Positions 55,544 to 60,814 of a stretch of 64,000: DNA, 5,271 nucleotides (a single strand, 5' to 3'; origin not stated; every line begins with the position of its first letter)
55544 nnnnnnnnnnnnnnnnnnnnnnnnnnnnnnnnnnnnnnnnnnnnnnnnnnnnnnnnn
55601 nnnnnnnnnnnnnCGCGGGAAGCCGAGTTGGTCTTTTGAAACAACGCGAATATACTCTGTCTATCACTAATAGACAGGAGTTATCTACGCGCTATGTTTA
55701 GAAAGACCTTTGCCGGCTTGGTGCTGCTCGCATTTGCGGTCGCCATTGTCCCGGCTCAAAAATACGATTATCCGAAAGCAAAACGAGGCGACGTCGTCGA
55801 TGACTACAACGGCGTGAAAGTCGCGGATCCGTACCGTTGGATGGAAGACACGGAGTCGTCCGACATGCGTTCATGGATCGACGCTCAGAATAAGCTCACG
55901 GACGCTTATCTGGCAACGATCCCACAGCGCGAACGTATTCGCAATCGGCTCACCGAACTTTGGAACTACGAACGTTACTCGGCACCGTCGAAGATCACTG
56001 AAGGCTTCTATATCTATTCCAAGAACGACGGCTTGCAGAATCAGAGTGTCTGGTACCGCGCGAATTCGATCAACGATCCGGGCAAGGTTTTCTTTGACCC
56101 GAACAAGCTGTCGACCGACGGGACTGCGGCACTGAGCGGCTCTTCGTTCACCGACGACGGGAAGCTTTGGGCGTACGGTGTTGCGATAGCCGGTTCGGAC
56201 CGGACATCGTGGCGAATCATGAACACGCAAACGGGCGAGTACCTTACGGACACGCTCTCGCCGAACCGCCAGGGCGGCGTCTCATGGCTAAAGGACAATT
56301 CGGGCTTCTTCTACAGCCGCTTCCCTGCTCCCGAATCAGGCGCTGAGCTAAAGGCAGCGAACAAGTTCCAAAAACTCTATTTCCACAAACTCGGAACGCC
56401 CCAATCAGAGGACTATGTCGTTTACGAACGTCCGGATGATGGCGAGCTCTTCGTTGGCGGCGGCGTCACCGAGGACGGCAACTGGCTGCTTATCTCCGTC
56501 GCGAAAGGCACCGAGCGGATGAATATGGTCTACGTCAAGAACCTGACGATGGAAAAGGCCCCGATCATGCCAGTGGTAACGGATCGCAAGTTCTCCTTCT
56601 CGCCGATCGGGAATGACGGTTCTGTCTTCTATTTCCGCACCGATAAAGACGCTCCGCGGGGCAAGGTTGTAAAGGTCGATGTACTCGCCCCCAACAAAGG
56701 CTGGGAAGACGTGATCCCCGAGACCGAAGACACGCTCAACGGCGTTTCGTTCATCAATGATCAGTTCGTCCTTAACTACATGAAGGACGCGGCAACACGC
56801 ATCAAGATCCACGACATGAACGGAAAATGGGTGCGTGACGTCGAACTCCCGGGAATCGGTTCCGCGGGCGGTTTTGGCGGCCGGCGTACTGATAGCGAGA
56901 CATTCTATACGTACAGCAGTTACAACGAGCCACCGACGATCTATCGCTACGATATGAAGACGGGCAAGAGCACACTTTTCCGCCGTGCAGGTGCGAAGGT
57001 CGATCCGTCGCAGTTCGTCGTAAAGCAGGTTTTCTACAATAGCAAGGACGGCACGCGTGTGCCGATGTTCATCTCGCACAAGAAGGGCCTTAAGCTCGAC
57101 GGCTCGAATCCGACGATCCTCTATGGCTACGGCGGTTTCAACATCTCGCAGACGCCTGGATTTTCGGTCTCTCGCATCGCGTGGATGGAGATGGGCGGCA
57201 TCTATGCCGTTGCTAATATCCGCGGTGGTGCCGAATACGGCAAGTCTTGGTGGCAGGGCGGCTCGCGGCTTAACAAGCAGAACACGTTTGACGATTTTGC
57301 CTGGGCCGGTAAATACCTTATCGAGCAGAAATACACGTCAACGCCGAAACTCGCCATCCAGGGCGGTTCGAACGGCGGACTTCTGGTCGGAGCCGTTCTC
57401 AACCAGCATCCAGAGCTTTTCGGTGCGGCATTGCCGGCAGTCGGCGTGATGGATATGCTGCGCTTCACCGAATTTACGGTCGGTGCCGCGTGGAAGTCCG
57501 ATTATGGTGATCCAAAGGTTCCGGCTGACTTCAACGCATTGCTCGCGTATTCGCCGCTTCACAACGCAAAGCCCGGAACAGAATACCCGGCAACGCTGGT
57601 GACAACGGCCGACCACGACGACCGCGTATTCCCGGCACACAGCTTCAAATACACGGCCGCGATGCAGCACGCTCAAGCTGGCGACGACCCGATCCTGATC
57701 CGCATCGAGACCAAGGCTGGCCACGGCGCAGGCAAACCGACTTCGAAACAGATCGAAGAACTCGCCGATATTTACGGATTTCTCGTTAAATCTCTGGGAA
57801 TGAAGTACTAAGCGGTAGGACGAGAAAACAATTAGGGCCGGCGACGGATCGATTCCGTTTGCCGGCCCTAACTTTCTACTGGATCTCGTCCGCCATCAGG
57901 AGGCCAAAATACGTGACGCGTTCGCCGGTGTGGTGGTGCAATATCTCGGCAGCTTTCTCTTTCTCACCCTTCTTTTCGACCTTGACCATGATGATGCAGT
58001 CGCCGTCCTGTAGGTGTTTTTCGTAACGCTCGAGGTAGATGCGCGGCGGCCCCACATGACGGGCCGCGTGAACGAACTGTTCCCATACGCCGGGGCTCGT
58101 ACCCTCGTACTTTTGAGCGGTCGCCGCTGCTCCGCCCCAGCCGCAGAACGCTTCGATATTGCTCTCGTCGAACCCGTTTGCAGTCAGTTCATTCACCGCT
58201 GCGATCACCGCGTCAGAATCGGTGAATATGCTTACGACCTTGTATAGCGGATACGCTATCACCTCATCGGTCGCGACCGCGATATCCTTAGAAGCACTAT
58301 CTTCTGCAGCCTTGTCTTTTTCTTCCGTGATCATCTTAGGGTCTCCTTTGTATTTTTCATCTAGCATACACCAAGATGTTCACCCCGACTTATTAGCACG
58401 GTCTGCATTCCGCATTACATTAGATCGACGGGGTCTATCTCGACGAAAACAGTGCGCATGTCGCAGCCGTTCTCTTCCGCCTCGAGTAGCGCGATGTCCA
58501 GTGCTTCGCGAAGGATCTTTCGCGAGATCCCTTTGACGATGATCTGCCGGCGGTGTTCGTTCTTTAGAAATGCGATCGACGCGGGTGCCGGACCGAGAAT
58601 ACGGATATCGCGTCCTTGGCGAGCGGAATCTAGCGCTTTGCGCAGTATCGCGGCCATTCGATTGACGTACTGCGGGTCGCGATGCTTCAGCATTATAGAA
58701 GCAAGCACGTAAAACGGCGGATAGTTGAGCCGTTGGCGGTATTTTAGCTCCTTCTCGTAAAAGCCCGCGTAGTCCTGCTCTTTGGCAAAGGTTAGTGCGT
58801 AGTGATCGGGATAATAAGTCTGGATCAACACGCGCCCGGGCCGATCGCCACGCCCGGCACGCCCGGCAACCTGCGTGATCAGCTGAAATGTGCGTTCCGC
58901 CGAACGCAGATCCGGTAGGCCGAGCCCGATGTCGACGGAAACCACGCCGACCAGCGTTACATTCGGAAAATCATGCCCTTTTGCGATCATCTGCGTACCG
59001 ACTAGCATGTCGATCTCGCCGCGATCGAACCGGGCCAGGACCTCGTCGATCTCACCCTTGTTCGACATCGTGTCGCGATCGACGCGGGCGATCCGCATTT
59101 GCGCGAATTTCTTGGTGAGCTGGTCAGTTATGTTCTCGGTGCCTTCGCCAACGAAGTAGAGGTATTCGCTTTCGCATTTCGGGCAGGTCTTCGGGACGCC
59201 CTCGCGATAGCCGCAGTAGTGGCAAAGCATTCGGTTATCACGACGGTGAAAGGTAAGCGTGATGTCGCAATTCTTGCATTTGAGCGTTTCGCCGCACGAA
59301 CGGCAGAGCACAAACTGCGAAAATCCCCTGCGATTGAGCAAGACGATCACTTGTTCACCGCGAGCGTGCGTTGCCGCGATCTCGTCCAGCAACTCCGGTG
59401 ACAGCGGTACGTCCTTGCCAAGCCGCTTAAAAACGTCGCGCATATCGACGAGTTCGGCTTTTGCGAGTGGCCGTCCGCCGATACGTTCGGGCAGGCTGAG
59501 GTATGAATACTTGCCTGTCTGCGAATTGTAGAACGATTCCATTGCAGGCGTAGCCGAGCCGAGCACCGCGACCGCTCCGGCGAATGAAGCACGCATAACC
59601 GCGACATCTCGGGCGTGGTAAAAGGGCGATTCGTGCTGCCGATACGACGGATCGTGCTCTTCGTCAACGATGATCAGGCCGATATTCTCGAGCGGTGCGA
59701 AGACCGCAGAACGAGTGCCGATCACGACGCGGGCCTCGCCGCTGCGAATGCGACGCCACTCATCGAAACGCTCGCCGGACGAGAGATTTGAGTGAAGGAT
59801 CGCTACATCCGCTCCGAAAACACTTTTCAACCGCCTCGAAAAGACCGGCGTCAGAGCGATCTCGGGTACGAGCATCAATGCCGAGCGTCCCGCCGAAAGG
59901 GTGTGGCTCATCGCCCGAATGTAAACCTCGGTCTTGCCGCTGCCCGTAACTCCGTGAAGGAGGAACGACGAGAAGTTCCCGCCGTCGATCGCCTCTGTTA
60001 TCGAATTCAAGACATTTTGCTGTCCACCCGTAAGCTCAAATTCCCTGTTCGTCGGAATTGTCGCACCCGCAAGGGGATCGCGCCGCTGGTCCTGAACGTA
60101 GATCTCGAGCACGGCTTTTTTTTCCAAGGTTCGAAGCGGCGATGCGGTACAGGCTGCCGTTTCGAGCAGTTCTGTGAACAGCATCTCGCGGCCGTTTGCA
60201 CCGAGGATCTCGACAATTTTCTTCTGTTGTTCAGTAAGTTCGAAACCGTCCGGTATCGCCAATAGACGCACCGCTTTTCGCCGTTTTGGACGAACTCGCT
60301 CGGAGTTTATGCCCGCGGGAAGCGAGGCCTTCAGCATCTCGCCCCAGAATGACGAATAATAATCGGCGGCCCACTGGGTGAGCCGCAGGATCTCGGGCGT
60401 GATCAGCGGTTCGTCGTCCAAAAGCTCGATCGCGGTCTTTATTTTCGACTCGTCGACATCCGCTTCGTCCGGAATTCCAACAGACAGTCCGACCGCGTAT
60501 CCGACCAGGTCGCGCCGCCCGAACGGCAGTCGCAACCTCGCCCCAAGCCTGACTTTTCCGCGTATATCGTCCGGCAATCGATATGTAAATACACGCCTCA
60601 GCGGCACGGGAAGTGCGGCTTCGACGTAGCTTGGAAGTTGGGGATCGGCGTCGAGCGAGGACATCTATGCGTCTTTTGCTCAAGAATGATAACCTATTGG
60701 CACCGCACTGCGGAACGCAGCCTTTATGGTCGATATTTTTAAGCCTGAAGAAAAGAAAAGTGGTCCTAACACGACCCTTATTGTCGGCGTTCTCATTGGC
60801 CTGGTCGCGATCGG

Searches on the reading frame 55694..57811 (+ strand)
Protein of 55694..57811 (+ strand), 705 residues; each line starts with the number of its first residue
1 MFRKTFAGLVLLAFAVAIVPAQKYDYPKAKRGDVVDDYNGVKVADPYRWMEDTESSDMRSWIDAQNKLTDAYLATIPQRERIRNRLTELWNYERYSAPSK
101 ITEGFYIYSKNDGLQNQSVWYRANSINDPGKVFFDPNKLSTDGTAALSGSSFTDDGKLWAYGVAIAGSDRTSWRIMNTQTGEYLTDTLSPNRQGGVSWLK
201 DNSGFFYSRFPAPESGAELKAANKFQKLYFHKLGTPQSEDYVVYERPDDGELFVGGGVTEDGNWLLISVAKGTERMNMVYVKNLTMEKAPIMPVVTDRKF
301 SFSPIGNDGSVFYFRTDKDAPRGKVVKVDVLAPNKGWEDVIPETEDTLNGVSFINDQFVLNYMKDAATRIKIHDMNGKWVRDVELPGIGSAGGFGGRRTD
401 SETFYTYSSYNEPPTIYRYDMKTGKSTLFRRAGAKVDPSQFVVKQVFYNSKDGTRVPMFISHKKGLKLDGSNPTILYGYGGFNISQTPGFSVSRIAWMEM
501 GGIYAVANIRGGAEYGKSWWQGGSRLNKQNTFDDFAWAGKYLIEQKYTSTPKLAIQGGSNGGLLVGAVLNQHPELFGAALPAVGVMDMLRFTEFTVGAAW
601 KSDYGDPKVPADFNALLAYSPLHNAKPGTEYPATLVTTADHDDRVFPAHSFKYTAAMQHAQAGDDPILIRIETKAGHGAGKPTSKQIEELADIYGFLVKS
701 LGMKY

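Call 30: search_protein_families(library=pfam, proteins=[window:55694-57811:+], max_evalue=0.001)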
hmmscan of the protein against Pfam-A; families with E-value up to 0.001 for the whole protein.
window:55694-57811:+ (705 aa): 2 families
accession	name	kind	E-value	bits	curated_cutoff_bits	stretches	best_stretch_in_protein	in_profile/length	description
PF02897.21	Peptidase_S9_N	-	2e-118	396.2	24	1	28-430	2-412/414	Prolyl oligopeptidase, N-terminal beta-propeller domain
PF00326.27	Peptidase_S9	-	4.5e-60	203.2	22.6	1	489-703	2-212/213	Prolyl oligopeptidase family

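Call 71: search_protein_families(library=ncbifam, proteins=[window:55694-57811:+], max_evalue=0.001)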
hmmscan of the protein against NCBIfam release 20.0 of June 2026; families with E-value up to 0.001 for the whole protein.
window:55694-57811:+ (705 aa): 2 families
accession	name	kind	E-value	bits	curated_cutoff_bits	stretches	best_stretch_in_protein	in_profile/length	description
NF007511.0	PRK10115.1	equivalog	1.5e-59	202.1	1313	1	27-699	3-674/686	oligopeptidase B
NF053518.1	DipepPtdsDpp5Prph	equivalog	7.2e-05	21.5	900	1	404-588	355-543/655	dipeptidyl-peptidase Dpp5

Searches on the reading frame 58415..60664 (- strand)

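Call 30: search_protein_families(library=pfam, proteins=[window:58415-60664:-], max_evalue=0.001)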
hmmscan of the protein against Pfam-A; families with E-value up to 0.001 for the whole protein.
window:58415-60664:- (749 aa): 6 families
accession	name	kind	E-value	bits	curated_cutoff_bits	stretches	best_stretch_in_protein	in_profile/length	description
PF17764.6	PriA_3primeBD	-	1.8e-24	85.9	22.7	1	17-116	3-96/96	3'DNA-binding domain (3'BD)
PF00270.35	DEAD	-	5.7e-16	59.1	26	1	215-374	4-161/167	DEAD/DEAH box helicase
PF18074.6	PriA_C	-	2.6e-14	54.2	26.9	1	650-745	1-95/95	Primosomal protein N C-terminal domain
PF04851.21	ResIII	-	3.5e-14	53.5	22.5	1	209-342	2-140/164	Type III restriction enzyme, res subunit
PF00271.37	Helicase_C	-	2.6e-13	50.6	23.5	1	512-605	28-108/110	Helicase conserved C-terminal domain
PF18319.7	Zn_ribbon_PriA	-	1.5e-11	44.5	26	1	463-488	1-26/27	PriA DNA helicase Cys-rich region (CRR) domain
